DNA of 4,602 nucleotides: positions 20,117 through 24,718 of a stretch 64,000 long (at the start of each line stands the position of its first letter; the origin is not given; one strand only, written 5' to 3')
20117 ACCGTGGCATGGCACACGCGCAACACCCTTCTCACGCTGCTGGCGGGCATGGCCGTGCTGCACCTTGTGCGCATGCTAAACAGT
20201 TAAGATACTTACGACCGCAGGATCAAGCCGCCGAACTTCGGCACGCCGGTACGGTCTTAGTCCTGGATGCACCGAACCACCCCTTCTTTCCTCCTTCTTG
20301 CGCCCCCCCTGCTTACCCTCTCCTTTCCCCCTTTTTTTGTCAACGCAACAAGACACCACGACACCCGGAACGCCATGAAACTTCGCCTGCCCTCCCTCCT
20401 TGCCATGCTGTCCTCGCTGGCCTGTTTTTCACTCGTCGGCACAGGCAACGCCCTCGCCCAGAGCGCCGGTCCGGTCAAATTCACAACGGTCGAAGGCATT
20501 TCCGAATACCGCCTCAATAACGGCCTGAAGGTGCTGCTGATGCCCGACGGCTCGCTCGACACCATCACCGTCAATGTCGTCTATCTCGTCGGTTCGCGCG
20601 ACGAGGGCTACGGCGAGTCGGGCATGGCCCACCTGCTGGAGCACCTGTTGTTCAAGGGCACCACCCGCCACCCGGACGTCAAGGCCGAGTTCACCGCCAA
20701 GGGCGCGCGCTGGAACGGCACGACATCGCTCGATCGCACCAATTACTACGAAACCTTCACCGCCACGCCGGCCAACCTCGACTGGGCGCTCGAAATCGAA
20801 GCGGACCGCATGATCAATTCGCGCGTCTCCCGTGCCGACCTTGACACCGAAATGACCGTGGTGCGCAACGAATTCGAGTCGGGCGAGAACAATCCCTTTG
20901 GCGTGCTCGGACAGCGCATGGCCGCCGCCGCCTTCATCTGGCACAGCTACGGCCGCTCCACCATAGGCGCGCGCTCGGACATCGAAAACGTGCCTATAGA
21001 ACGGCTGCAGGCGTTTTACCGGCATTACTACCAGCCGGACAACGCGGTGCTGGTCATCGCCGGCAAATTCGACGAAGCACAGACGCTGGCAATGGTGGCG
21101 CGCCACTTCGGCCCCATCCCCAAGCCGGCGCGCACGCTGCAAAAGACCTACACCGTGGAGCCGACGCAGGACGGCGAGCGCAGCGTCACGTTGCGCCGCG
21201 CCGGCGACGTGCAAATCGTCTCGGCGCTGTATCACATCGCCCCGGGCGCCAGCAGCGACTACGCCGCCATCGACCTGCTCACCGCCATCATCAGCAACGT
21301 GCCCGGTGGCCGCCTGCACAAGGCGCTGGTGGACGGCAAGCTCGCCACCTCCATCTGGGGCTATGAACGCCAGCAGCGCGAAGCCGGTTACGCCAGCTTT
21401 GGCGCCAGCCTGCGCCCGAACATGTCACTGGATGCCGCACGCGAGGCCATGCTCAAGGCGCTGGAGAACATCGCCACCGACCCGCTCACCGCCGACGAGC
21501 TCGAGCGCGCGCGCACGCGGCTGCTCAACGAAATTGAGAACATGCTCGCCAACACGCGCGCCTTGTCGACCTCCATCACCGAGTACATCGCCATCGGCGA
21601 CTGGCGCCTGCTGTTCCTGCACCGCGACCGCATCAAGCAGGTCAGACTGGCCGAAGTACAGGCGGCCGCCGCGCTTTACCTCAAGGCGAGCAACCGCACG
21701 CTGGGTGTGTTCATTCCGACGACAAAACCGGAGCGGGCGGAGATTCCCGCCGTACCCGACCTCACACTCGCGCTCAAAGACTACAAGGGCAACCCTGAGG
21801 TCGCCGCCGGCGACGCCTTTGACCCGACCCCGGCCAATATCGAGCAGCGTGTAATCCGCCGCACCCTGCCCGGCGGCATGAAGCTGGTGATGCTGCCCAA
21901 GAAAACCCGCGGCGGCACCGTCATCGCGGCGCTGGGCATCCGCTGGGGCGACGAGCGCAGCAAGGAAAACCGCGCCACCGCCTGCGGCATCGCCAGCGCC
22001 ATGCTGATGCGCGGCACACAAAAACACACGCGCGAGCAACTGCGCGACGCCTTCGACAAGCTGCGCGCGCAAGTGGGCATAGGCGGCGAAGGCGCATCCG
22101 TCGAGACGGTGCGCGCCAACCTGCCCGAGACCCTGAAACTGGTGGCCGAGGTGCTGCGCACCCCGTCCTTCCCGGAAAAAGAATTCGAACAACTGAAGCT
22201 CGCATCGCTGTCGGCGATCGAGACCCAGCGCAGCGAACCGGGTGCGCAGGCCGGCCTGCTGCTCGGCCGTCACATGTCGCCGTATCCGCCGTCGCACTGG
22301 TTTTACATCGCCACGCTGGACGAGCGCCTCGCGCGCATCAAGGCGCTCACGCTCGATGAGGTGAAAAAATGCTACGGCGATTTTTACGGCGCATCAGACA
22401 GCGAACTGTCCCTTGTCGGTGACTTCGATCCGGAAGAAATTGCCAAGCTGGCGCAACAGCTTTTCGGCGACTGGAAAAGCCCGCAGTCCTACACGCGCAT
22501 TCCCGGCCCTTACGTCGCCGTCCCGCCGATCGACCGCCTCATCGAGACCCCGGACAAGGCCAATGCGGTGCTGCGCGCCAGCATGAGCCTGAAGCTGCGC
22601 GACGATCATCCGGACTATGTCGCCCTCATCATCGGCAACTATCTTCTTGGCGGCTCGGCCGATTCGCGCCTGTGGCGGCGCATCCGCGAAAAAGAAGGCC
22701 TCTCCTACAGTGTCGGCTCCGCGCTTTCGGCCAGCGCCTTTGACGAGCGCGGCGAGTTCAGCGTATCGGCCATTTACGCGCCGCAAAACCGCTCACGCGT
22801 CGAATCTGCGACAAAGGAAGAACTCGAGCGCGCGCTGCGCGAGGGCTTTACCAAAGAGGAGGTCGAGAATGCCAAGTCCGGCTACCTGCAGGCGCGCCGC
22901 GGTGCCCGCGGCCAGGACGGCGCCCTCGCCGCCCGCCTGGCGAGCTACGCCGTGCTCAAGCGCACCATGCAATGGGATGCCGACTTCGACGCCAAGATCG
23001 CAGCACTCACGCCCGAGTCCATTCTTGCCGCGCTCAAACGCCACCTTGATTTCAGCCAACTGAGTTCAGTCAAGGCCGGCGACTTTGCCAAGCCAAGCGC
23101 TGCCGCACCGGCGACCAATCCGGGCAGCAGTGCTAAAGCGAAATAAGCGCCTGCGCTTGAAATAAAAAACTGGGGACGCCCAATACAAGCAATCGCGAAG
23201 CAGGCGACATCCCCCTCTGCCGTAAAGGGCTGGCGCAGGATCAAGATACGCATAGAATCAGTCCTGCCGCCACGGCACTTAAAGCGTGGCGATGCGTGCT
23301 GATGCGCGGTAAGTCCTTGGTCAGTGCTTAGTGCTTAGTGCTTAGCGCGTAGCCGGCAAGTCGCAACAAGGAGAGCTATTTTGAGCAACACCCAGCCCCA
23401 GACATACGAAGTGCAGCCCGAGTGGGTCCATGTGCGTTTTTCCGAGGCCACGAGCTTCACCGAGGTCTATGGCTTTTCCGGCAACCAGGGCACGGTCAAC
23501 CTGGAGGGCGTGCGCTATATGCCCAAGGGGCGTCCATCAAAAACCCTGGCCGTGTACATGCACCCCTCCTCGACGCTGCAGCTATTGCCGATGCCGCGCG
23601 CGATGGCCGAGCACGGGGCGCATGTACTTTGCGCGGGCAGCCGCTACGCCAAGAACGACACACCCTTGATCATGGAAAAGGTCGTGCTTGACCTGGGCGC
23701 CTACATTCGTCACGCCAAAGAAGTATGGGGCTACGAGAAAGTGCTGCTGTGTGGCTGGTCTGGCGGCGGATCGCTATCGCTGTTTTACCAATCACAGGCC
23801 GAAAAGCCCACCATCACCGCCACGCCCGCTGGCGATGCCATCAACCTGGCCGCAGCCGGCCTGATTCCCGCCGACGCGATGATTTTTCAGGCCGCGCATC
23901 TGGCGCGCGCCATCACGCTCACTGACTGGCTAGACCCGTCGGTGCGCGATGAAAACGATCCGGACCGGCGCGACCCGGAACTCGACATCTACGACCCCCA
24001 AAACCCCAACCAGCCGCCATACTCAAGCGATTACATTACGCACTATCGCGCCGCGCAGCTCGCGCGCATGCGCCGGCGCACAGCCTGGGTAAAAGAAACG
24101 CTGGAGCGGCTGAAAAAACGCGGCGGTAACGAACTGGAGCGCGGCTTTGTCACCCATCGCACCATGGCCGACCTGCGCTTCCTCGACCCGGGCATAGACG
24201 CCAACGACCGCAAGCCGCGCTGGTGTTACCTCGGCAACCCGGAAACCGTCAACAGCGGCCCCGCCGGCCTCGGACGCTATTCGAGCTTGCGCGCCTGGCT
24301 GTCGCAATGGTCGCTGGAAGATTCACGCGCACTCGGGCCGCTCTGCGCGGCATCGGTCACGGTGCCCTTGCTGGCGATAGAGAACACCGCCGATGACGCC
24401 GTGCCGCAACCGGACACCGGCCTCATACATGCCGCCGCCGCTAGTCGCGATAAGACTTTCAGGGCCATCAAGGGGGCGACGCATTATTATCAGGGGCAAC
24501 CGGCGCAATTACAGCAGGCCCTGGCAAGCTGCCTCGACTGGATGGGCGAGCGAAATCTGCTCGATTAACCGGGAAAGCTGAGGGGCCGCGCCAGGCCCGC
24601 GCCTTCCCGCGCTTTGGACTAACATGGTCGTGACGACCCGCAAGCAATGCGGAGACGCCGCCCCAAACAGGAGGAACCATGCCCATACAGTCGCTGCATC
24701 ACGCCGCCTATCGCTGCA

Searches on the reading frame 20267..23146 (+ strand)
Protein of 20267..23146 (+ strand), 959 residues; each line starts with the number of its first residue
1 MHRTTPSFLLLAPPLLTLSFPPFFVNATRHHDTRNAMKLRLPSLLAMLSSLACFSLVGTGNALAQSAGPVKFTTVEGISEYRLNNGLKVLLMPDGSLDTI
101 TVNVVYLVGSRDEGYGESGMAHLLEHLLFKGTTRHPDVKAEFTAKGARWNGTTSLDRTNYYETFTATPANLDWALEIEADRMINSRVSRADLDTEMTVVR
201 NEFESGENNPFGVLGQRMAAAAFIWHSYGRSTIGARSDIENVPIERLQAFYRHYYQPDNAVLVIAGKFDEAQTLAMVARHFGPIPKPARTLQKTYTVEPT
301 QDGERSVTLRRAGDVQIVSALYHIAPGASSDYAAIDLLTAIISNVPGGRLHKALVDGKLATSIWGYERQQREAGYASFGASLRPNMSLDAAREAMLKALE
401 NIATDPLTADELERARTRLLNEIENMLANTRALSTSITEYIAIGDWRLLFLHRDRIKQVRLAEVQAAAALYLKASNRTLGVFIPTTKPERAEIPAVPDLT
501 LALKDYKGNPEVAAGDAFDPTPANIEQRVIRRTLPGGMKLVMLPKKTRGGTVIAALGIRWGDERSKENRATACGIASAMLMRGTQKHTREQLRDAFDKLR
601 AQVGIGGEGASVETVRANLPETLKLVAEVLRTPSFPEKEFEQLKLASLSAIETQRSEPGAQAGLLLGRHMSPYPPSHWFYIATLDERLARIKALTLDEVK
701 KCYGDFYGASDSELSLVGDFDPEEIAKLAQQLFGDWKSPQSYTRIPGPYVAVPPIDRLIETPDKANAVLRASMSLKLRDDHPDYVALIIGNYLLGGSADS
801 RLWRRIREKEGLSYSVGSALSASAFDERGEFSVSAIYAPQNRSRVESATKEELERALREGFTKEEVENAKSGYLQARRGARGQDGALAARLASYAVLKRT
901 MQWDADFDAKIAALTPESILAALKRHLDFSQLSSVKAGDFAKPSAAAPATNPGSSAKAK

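Call 64: search_protein_families(library=pfam, proteins=[window:20267-23146:+], max_evalue=0.00001)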
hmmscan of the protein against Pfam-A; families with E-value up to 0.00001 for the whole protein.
window:20267-23146:+ (959 aa): 2 families
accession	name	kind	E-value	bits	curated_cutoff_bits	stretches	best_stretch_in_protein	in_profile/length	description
PF05193.26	Peptidase_M16_C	-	6.9e-68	228.5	23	2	694-872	2-180/181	Peptidase M16 inactive domain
PF00675.25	Peptidase_M16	-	3.8e-22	79.2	22.3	1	96-234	9-147/149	Insulinase (Peptidase family M16)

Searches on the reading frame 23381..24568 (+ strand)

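Call 64: search_protein_families(library=pfam, proteins=[window:23381-24568:+], max_evalue=0.00001)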
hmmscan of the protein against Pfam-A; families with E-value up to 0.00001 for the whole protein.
window:23381-24568:+ (395 aa): 1 family
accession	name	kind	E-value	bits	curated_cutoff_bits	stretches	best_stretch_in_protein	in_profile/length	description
PF12146.15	Hydrolase_4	-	6.4e-06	26.1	27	0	99-142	56-99/239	Serine aminopeptidase, S33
